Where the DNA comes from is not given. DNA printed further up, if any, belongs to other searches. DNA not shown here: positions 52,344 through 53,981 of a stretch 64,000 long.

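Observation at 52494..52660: Ribbon-helix-helix-like N-terminal extension fused in frame to the Fae-Hps bifunctional enzyme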

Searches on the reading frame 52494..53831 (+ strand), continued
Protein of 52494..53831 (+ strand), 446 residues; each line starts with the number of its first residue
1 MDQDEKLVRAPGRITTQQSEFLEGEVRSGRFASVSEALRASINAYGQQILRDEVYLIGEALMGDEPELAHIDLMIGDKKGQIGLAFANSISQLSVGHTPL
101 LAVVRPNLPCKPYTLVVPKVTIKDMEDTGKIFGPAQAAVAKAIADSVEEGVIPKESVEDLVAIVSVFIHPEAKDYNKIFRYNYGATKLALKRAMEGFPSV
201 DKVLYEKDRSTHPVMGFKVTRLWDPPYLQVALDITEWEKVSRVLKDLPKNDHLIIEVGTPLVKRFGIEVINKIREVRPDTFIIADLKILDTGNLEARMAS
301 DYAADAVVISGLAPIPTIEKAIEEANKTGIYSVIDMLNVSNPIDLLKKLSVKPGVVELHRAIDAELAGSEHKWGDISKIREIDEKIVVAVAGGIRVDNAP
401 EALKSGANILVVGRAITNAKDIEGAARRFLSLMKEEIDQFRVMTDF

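Call 35: predict_structure(alignment_id=A4)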
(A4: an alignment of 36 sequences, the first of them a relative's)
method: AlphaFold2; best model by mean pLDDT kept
length: 446 residues; sequences in the alignment: 36
mean_pLDDT: 69.8   pTM: 0.51
mean pLDDT of the five models: 69.8, 64.6, 62.9, 59.6, 58.6
residues with pLDDT >= 90: 39; 70-90: 236; 50-70: 86; < 50: 85
segments of 3 or more residues with pLDDT < 50: 1-15, 41-52, 91-108, 198-225, 361-366, 435-437
pLDDT, mean of each block of 10 residues (from residue 1): 27 49 72 63 36 61 71 79 66 37 41 73 62 76 83 83 76 80 85 61 33 33 53 88 81 79 89 79 85 83 84 95 80 86 92 85 48 73 83 79 80 76 77 58 57
secondary structure, 60 per line:
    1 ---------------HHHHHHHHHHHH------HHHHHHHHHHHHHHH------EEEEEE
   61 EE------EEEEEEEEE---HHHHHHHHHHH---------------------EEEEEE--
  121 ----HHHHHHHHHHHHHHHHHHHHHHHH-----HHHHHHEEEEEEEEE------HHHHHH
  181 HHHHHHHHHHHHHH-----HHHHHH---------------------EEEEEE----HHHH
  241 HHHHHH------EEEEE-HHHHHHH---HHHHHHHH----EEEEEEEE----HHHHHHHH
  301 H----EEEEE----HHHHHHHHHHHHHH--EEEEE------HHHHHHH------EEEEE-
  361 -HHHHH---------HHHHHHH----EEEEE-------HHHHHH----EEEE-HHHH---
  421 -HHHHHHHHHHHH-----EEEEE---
elements in order: H16-27 H34-48 E55-62 E69-77 H81-91 E113-118 H125-148 H154-159 E160-168 H175-194 H200-205 E227-232 H237-246 E253-257 H259-265 H269-276 E281-288 H293-301 E306-310 H315-328 E331-335 H342-348 E355-359 H362-366 H376-382 E387-391 H399-404 E409-412 H414-417 H422-433 E439-443
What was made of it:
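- Tried and rejected: The full-length AF2 model is mediocre (pLDDT 69.8, call 35) and says nothing reliable about how the RHH domain packs against Fae.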

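Call 44: find_encoding_contigs(protein=P0005, flank=1500, max_places=3)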
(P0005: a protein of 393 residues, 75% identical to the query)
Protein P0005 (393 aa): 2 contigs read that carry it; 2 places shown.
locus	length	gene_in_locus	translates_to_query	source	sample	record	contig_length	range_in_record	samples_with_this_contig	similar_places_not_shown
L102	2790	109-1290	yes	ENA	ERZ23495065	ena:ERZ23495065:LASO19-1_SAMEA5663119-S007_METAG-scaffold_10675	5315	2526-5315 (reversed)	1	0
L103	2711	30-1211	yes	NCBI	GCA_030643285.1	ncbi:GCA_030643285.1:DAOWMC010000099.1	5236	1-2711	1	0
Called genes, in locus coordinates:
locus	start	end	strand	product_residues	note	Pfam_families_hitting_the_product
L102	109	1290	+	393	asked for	PF08714:Fae, PF00215:OMPdecase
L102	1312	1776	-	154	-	-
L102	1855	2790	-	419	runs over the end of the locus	PF27098:Rv0959_3rd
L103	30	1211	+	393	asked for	PF08714:Fae, PF00215:OMPdecase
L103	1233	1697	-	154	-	-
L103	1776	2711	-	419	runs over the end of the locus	PF27098:Rv0959_3rd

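Call 45: find_encoding_contigs(protein=P0009, flank=1500, max_places=3)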
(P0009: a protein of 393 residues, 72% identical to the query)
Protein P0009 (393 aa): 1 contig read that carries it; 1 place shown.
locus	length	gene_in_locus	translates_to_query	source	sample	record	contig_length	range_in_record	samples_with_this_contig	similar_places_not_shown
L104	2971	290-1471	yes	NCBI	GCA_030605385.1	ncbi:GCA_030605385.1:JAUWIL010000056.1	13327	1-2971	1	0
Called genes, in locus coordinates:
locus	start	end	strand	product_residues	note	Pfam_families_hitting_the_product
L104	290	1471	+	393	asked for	PF08714:Fae, PF00215:OMPdecase, PF00834:Ribul_P_3_epim (weak)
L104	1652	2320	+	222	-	PF00121:TIM, PF05690:ThiG (weak)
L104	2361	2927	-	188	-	-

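Call 46: find_encoding_contigs(protein=P0029, flank=1500, max_places=3)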
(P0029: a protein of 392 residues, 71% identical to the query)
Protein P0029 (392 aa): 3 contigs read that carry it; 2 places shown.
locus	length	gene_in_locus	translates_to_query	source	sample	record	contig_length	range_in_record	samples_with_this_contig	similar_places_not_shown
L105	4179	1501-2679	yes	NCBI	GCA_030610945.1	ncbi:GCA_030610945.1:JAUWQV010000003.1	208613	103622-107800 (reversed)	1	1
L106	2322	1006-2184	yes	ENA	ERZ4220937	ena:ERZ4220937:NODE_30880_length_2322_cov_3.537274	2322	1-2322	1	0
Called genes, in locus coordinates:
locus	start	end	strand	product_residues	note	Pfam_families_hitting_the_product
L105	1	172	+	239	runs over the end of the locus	PF06026:Rib_5-P_isom_A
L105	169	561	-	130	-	-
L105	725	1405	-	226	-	PF01209:Ubie_methyltran, PF01135:PCMT (weak), PF13489:Methyltransf_23, PF13847:Methyltransf_31, PF08241:Methyltransf_11, PF08242:Methyltransf_12, PF13649:Methyltransf_25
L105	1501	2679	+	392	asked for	PF08714:Fae, PF00215:OMPdecase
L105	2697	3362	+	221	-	PF00121:TIM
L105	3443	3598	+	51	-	-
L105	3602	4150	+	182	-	PF22665:WHD_DUF6293 (weak)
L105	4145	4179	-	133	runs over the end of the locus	PF27297:AF_0843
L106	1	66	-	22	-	?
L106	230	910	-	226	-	PF01209:Ubie_methyltran, PF01135:PCMT (weak), PF13489:Methyltransf_23, PF13847:Methyltransf_31, PF08241:Methyltransf_11, PF08242:Methyltransf_12, PF13649:Methyltransf_25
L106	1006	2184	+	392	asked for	PF08714:Fae, PF00215:OMPdecase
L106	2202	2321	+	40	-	?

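Call 47: find_encoding_contigs(protein=P0013, flank=1500, max_places=3)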
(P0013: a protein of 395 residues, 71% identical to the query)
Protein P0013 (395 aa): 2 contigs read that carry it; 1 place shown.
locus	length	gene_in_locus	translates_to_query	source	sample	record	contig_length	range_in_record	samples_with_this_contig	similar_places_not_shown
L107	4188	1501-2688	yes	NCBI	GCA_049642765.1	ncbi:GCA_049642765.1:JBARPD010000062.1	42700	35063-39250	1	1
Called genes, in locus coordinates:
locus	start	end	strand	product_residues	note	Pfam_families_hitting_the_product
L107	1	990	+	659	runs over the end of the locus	PF12831:FAD_oxidored (weak), PF13450:NAD_binding_8 (weak), PF00037:Fer4, PF12837:Fer4_6 (weak), PF12838:Fer4_7, PF13187:Fer4_9, PF13237:Fer4_10 (weak), PF14697:Fer4_21, +9 more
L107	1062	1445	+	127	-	PF09875:DUF2102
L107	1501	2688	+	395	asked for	PF08714:Fae, PF00215:OMPdecase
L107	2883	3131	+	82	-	-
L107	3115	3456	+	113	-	PF01850:PIN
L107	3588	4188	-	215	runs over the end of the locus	PF01813:ATP-synt_D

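Call 53: list_cluster_members(proteins=[P0001, P0002])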
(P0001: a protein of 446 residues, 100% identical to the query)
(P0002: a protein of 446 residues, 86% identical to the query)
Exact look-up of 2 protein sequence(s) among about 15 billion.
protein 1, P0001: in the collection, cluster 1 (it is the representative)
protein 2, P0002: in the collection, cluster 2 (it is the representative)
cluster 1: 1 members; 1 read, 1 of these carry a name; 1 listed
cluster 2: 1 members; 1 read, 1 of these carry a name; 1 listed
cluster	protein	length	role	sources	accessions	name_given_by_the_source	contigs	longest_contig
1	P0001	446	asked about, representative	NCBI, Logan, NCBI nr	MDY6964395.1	MAG: bifunctional 5,6,7,8-tetrahydromethanopterin hydro-lyase/3-hexulose-6-phosphate ... | bifunctional 5,6,7,8-tetrahydromethanopterin hydro-lyase/3-hexulose-6-phosphate synthase ...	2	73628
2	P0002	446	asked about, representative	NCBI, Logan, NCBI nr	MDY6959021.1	MAG: bifunctional 5,6,7,8-tetrahydromethanopterin hydro-lyase/3-hexulose-6-phosphate ... | bifunctional 5,6,7,8-tetrahydromethanopterin hydro-lyase/3-hexulose-6-phosphate synthase ...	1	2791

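Call 70: search_solved_structures(query=window:52494-53831:+, max_evalue=0.00001)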
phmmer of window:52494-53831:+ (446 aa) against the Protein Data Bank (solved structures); distinct sequences matched with E-value up to 0.00001: 16.
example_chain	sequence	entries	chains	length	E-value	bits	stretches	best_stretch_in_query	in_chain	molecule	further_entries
1y5y_A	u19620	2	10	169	8.8e-43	150.2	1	57-214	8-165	Formaldehyde-activating enzyme fae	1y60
8ub7_B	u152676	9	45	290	2.7e-42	148.6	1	56-214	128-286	Avd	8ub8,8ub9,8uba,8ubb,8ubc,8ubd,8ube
9lj9_B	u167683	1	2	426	5.2e-33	118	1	228-436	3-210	3-hexulose-6-phosphate synthase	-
3f4w_A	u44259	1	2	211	9.2e-24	87.6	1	228-432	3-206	Putative hexulose 6 phosphate synthase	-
3ajx_A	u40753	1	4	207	4.8e-21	78.6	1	228-429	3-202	3-hexulose-6-phosphate synthase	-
1xbx_A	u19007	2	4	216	6.9e-16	61.6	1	226-431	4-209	3-keto-L-gulonate 6-phosphate decarboxylase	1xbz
1xby_A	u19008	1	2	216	4.7e-15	58.9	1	226-431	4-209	3-keto-L-gulonate 6-phosphate decarboxylase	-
3exr_A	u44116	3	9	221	1.9e-14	56.9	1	226-433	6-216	RmpD (Hexulose-6-phosphate synthase)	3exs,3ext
1kv8_A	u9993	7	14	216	5.5e-14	55.4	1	226-431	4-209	3-Keto-L-Gulonate 6-Phosphate Decarboxylase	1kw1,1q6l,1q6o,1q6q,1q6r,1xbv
1so5_A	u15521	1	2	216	9.1e-14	54.6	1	226-431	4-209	3-keto-L-gulonate 6-phosphate decarboxylase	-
3ieb_A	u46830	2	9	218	1.3e-13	54.1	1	225-440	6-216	Hexulose-6-phosphate synthase SgbH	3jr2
1so4_A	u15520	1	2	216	3.8e-13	52.6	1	226-431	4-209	3-keto-L-gulonate 6-phosphate decarboxylase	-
1so3_A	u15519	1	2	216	1.3e-12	50.8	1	226-431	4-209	3-keto-L-gulonate 6-phosphate decarboxylase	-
1so6_A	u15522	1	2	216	2.1e-12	50.1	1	226-431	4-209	3-keto-L-gulonate 6-phosphate decarboxylase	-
2cz5_A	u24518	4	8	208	1.1e-08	37.9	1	229-428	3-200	Orotidine 5'-phosphate decarboxylase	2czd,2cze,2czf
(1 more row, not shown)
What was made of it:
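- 52656..53138 (+): Formaldehyde-activating enzyme (Fae) domain, aa 55-215. PDB 1y5y E 8.8e-43 (call 70).
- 53169..53834 (+): 3-hexulose-6-phosphate synthase (Hps, OMP-decarboxylase fold) domain, aa 226-446, plus the stop codon. PDB Hps 9lj9, 3f4w and 3ajx match (call 70).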

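Call 80: find_encoding_contigs(protein=P0001, flank=300, max_places=3)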
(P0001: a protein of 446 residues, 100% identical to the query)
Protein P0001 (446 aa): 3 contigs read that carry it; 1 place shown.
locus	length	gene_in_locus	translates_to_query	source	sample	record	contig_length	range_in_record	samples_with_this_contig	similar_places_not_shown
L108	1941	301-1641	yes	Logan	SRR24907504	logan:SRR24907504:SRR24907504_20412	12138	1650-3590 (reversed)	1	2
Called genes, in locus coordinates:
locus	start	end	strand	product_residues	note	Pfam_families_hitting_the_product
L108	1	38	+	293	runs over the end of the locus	PF01145:Band_7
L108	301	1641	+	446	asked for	PF08714:Fae, PF00215:OMPdecase, PF00834:Ribul_P_3_epim (weak)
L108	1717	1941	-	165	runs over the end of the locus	-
